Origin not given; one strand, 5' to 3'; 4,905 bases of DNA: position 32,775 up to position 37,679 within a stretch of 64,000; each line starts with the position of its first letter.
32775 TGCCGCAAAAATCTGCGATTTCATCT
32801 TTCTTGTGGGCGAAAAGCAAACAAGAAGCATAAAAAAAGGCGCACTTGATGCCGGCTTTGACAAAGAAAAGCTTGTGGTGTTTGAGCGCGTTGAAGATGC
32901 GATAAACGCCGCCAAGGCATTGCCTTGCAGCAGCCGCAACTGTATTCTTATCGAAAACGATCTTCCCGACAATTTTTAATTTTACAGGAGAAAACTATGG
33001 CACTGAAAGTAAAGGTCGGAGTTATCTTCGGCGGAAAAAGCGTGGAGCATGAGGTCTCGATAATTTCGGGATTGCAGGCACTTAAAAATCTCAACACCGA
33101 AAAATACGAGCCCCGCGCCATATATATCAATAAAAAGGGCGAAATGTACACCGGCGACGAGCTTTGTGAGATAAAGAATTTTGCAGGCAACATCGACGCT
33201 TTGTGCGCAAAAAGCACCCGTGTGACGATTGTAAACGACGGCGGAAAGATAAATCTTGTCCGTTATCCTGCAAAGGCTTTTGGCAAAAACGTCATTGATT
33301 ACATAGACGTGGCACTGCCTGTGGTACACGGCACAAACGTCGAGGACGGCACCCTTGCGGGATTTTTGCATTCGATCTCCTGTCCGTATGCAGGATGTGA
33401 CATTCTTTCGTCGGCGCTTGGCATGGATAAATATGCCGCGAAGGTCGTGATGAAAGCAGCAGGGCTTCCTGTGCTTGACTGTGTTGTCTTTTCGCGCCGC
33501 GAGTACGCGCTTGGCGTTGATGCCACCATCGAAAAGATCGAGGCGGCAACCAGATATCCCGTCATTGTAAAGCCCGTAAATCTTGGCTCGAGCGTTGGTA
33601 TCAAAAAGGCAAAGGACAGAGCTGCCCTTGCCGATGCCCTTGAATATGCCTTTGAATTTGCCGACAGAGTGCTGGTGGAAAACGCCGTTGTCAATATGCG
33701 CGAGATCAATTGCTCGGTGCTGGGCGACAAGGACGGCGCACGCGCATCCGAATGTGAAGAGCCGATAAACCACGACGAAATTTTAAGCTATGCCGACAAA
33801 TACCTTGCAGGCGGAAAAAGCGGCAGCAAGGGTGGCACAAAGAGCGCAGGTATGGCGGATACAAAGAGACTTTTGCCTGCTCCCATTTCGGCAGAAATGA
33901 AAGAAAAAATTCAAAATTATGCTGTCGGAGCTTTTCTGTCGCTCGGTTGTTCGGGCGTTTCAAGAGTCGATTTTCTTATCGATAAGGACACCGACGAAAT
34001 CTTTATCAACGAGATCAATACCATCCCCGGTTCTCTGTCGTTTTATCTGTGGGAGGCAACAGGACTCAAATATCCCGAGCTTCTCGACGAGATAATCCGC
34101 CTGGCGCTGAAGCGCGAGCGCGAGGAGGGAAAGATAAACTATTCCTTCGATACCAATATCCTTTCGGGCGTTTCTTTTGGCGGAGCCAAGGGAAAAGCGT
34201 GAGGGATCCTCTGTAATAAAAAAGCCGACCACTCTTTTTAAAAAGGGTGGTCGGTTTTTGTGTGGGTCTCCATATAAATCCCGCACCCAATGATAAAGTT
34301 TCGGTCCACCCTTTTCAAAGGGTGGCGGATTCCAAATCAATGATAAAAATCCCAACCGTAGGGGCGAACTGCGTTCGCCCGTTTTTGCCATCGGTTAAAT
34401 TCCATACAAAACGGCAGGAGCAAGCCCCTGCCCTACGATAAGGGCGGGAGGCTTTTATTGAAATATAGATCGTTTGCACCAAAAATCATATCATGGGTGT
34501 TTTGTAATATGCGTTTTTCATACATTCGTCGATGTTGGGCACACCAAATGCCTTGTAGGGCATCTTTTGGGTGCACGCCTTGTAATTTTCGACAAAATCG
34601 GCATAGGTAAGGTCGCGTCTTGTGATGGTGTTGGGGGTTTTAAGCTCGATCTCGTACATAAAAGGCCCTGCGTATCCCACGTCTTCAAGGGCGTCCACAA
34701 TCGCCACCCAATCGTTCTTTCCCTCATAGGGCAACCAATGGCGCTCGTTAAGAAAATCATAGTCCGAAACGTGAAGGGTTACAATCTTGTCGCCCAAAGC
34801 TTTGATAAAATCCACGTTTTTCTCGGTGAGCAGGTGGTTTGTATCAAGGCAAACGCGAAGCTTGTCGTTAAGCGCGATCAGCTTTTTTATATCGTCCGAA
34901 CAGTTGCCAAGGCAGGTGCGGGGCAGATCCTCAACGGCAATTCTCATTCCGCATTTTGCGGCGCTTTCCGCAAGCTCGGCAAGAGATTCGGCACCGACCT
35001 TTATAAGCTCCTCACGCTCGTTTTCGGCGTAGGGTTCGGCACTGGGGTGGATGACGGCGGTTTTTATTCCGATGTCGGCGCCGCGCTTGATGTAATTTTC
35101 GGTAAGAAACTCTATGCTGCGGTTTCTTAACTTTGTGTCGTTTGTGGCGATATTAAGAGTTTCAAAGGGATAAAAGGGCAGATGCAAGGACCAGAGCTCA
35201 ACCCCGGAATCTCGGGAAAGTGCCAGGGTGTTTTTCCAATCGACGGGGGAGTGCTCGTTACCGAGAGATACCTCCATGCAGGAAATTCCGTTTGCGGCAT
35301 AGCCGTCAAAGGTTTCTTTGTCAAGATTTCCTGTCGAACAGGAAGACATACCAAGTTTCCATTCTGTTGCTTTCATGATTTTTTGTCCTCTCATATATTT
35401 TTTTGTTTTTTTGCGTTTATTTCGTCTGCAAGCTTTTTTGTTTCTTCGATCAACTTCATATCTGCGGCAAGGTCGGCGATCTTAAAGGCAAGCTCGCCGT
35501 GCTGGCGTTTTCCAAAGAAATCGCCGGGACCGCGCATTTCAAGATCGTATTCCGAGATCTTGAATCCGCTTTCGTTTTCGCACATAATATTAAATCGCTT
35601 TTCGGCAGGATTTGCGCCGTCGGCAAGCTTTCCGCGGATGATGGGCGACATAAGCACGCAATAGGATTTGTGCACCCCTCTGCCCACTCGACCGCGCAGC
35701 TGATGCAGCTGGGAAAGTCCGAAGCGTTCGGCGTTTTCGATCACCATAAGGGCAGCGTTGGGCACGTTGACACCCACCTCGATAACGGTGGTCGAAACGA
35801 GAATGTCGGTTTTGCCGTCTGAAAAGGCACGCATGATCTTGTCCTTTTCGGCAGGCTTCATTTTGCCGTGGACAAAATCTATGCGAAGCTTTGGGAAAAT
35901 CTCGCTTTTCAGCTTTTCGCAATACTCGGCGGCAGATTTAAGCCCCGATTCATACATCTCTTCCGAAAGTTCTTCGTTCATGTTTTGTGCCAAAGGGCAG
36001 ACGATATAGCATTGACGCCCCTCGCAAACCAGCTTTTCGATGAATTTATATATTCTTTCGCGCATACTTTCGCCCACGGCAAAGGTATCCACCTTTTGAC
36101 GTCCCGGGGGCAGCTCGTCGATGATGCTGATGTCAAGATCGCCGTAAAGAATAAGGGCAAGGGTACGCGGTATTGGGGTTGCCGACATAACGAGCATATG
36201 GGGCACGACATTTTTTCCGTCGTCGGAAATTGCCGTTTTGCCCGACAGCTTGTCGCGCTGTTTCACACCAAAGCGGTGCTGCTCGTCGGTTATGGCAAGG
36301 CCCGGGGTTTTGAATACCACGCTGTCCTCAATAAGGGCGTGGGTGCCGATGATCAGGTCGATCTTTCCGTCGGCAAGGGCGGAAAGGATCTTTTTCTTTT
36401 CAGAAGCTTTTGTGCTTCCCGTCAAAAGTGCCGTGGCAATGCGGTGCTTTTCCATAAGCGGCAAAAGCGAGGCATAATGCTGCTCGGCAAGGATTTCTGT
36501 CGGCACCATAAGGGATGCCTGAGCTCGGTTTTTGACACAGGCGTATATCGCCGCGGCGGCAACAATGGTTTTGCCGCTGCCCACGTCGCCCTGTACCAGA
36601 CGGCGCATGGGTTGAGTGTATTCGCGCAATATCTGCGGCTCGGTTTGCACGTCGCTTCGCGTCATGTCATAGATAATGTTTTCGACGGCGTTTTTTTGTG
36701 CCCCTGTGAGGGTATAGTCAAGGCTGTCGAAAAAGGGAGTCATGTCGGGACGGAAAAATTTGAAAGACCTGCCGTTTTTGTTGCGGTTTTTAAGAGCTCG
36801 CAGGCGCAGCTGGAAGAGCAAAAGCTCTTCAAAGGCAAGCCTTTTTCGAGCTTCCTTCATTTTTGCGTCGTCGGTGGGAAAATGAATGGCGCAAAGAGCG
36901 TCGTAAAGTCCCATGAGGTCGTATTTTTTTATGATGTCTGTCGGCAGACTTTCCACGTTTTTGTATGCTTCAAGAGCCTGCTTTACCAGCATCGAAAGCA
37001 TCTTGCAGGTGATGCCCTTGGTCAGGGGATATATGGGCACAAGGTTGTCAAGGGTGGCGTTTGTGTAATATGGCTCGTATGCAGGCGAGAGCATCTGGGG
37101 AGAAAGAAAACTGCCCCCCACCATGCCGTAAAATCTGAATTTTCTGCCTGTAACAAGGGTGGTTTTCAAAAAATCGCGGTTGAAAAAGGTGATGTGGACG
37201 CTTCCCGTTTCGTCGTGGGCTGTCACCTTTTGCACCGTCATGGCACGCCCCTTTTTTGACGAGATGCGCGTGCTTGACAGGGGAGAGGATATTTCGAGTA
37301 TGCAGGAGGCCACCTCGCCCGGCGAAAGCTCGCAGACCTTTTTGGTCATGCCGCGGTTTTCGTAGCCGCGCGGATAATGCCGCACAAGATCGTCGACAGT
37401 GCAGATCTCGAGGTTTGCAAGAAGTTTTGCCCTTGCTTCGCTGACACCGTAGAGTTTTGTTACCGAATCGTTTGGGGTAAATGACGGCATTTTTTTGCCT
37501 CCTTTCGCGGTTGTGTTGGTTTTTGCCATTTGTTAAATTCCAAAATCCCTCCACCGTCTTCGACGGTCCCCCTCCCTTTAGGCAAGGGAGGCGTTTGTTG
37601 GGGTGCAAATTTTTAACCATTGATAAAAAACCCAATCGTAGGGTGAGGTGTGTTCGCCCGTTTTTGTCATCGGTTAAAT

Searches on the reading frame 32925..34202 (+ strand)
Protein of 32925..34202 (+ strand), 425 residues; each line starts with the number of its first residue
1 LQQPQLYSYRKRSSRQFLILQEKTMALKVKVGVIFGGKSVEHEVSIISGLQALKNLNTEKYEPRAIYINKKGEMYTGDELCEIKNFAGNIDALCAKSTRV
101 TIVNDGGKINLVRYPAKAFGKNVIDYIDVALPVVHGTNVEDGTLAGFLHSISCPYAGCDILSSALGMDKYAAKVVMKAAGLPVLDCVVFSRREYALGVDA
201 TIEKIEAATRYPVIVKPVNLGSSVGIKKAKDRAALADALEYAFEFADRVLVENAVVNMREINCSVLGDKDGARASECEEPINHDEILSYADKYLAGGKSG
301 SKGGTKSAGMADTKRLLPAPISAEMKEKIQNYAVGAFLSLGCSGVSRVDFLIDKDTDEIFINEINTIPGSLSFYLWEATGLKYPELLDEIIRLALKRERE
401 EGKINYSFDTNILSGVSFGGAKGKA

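Call 31: search_protein_families(library=pfam, proteins=[window:32925-34202:+])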
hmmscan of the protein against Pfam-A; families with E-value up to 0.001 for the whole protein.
window:32925-34202:+ (425 aa): 4 families
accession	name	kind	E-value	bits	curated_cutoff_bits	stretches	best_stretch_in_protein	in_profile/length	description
PF07478.18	Dala_Dala_lig_C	-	1.3e-48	165.7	24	1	175-391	1-203/204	D-ala D-ala ligase C-terminus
PF01820.27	Dala_Dala_lig_N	-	3.1e-26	92.7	34.6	1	30-158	1-121/121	D-ala D-ala ligase N-terminus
PF02786.22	CPSase_L_D2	-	2.4e-11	44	19.8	1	168-273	1-107/211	Carbamoyl-phosphate synthase L chain, ATP binding domain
PF02222.28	ATP-grasp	-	1e-07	32.2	27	0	200-289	20-111/179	ATP-grasp domain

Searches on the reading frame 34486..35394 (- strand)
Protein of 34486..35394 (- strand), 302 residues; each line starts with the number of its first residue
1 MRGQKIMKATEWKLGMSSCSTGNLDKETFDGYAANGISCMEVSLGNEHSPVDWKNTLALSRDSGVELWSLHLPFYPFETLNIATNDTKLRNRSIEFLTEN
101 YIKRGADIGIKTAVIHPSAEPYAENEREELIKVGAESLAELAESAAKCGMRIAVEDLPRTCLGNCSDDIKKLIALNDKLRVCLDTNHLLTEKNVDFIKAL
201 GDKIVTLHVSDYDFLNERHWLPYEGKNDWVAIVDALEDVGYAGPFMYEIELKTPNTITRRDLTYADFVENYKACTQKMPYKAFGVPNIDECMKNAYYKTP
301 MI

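Call 31: search_protein_families(library=pfam, proteins=[window:34486-35394:-])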
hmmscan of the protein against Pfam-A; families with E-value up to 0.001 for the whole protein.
window:34486-35394:- (302 aa): 1 family
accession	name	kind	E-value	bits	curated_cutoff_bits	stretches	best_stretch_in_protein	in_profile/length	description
PF01261.30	AP_endonuc_2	-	2.7e-30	106.3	31.1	1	34-261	6-242/249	Xylose isomerase-like TIM barrel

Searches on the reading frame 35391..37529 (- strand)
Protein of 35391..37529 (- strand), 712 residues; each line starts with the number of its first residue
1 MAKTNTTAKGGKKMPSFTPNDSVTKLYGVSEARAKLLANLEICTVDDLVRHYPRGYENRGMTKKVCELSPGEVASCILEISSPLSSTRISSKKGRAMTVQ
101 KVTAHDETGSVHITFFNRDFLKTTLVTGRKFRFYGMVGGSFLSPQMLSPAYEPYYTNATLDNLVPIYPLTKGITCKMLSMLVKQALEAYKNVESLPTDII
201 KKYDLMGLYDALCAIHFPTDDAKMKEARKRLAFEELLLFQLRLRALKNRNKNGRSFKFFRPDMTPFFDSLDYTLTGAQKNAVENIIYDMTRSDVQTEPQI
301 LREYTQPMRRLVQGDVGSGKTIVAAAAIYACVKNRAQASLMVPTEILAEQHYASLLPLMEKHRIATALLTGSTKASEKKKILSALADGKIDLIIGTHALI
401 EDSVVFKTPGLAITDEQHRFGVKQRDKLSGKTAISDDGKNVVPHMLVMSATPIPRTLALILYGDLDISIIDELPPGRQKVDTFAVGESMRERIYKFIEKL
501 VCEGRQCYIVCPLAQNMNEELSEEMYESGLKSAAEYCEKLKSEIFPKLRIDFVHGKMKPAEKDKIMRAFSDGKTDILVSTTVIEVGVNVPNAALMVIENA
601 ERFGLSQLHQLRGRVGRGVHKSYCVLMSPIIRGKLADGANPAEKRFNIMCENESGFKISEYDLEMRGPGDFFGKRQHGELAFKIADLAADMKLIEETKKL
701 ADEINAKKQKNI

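Call 31: search_protein_families(library=pfam, proteins=[window:35391-37529:-])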
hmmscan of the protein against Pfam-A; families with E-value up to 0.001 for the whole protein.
window:35391-37529:- (712 aa): 5 families
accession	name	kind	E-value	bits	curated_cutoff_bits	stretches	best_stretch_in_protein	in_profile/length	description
PF00271.37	Helicase_C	-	2.5e-24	86.1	23.5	1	533-617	27-108/110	Helicase conserved C-terminal domain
PF17191.10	RecG_wedge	-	1.1e-22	80.8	23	1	27-186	6-159/162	RecG wedge domain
PF00270.35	DEAD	-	3.8e-21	76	26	1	307-457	14-164/167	DEAD/DEAH box helicase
PF04851.21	ResIII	-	3e-11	44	22.5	1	273-452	3-162/164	Type III restriction enzyme, res subunit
PF19833.4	RecG_dom3_C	-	2.8e-09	37.3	26.8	1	654-706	3-56/87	ATP-dependent DNA helicase RecG, domain 3, C-terminal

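Call 57: find_homologous_proteins(query=window:35391-37529:-, max_evalue=1e-150)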
Query window:35391-37529:- (712 aa): 5699 proteins with E <= 1e-150 among 8000 candidates; the best 120 are listed.
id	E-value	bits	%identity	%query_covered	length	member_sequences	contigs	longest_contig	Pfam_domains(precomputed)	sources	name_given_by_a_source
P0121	0.0e+0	1514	96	98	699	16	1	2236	PF00270.36,PF17191.11,PF00271.38,PF19833.5,PF04851.22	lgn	-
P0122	0.0e+0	1410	89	98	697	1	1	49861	PF00270.36,PF17191.11,PF00271.38,PF19833.5,PF04851.22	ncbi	-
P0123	0.0e+0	1406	89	98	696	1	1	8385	PF00270.36,PF17191.11,PF00271.38,PF19833.5,PF04851.22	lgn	-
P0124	0.0e+0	1398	89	98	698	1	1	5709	PF00270.36,PF17191.11,PF00271.38,PF19833.5,PF04851.22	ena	-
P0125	0.0e+0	1330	85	98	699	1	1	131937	PF00270.36,PF17191.11,PF00271.38,PF19833.5,PF04851.22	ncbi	-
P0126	0.0e+0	1279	81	98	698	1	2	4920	PF00270.36,PF17191.11,PF00271.38,PF19833.5,PF04851.22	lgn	-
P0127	0.0e+0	1258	81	98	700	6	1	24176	PF00270.36,PF17191.11,PF00271.38,PF19833.5,PF04851.22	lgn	-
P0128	0.0e+0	1252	80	98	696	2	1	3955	PF00270.36,PF17191.11,PF00271.38,PF19833.5,PF04851.22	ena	-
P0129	0.0e+0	1250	80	98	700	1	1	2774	PF00270.36,PF17191.11,PF00271.38,PF19833.5,PF04851.22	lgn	-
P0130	0.0e+0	1243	78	98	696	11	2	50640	PF00270.36,PF17191.11,PF00271.38,PF19833.5,PF04851.22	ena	-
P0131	0.0e+0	1243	80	98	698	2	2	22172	PF00270.36,PF17191.11,PF00271.38,PF19833.5,PF04851.22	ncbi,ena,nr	ncbi:MAG: ATP-dependent DNA helicase RecG [Clostridia bacterium]|nr:ATP-dependent DNA helicase RecG 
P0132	0.0e+0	1232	79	98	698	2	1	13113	PF00270.36,PF17191.11,PF00271.38,PF19833.5,PF04851.22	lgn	-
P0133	0.0e+0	1203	78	98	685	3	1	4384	PF00270.36,PF17191.11,PF00271.38,PF19833.5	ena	-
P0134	0.0e+0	1175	75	98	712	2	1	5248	PF00270.36,PF17191.11,PF00271.38,PF19833.5,PF04851.22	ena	-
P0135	0.0e+0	1162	75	97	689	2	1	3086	PF00270.36,PF17191.11,PF00271.38,PF19833.5,PF04851.22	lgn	-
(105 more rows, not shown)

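Call 58: find_encoding_contigs(protein=P0122, flank=2500, max_places=2)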
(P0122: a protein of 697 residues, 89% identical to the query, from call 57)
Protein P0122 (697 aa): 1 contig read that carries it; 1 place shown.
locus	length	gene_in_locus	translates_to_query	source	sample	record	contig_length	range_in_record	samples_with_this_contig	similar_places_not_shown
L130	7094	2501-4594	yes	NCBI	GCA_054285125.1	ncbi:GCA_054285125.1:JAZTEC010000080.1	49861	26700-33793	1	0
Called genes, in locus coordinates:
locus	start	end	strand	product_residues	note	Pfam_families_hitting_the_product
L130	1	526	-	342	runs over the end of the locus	PF00044:Gp_dh_N, PF02800:Gp_dh_C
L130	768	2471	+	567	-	PF17389:Bac_rhamnosid6H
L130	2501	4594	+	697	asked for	PF17191:RecG_wedge, PF00270:DEAD, PF04851:ResIII, PF00271:Helicase_C, PF19833:RecG_dom3_C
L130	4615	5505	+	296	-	PF01261:AP_endonuc_2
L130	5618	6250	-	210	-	PF00702:Hydrolase, PF12710:HAD, PF13419:HAD_2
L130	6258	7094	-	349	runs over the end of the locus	-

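Call 59: find_encoding_contigs(protein=P0125, flank=2500, max_places=2)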
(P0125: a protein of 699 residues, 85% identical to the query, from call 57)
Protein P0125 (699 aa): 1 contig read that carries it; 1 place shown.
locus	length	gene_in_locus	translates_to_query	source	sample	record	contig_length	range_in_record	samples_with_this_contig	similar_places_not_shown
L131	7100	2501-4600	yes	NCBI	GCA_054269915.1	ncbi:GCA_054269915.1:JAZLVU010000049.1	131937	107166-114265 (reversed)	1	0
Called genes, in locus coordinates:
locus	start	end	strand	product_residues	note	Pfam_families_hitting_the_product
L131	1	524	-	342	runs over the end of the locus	PF00044:Gp_dh_N, PF02800:Gp_dh_C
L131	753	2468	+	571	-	PF17389:Bac_rhamnosid6H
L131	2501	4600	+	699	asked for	PF17191:RecG_wedge, PF00270:DEAD, PF04851:ResIII, PF00271:Helicase_C, PF19833:RecG_dom3_C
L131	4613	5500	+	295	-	PF01261:AP_endonuc_2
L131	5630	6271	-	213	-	PF00702:Hydrolase, PF12710:HAD, PF13419:HAD_2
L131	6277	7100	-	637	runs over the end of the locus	PF08239:SH3_3 (faint)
